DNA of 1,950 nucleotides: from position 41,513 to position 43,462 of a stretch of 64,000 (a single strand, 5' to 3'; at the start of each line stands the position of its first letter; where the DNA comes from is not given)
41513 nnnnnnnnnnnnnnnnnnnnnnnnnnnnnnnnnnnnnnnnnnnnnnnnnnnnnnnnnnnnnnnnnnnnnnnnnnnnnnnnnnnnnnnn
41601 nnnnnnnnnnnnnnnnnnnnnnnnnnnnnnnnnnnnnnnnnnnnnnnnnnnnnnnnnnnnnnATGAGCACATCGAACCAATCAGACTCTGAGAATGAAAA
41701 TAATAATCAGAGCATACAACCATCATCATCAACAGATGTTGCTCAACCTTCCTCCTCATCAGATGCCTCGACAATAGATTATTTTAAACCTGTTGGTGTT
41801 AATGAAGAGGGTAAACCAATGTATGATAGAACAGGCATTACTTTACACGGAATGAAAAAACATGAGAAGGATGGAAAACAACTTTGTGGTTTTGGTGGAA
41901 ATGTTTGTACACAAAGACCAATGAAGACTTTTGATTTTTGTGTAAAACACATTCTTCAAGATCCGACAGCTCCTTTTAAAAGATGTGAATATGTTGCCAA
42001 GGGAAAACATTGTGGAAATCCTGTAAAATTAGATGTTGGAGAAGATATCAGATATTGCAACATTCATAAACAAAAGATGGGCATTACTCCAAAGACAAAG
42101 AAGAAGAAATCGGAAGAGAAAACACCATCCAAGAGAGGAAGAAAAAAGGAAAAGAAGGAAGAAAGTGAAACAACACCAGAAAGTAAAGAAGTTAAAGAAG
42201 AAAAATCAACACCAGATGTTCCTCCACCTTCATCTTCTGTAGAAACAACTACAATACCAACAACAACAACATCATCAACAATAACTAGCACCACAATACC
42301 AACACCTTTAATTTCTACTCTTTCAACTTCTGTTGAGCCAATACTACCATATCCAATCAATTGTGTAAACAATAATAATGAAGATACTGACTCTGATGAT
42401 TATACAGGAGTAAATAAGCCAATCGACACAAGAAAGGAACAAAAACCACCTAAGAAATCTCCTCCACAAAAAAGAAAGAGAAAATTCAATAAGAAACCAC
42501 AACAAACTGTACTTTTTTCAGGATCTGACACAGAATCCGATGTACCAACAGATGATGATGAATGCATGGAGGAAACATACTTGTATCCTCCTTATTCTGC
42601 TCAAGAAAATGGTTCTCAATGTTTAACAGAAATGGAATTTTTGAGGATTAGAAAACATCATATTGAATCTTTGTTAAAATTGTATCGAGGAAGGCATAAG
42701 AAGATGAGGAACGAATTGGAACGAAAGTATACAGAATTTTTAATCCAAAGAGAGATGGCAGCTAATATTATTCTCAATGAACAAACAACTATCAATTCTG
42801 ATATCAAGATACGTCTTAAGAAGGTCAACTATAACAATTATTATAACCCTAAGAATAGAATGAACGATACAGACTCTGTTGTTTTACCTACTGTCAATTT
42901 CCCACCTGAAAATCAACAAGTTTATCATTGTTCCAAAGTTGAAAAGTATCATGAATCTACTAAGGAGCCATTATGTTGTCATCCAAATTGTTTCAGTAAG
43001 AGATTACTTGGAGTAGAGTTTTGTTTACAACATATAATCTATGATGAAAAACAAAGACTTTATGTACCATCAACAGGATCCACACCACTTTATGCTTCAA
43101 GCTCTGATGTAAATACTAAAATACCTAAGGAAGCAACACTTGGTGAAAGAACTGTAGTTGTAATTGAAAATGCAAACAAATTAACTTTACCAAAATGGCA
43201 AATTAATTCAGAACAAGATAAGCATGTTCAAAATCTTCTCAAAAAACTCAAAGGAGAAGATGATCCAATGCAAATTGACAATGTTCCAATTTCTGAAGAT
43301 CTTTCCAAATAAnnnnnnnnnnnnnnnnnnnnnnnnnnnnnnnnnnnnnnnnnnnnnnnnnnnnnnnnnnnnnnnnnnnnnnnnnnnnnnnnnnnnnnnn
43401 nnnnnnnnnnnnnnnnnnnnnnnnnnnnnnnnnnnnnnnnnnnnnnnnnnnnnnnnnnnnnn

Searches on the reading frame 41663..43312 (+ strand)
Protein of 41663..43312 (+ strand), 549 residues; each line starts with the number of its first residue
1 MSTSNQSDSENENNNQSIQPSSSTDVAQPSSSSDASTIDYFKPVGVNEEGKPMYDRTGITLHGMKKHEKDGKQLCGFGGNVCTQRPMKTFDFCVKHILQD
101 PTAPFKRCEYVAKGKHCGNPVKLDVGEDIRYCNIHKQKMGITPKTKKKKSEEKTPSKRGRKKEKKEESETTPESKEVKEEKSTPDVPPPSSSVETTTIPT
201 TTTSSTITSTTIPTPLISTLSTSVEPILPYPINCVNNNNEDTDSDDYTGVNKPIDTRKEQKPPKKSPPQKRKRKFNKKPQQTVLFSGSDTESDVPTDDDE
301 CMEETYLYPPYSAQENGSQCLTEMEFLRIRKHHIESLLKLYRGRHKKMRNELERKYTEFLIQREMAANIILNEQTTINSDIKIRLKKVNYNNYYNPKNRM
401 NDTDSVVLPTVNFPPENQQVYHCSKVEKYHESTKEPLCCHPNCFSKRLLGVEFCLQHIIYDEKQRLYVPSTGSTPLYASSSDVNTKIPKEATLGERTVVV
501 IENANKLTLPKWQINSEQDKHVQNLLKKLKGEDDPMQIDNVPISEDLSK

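Call 15: search_protein_families(library=pfam, max_evalue=0.00001, proteins=[window:41663-43312:+])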
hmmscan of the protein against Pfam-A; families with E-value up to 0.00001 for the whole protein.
window:41663-43312:+ (549 aa): 1 family
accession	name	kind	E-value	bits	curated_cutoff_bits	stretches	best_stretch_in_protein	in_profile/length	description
PF13891.11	zf-C3Hc3H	-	1.4e-20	73.8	27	1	75-136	1-62/62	Potential DNA-binding domain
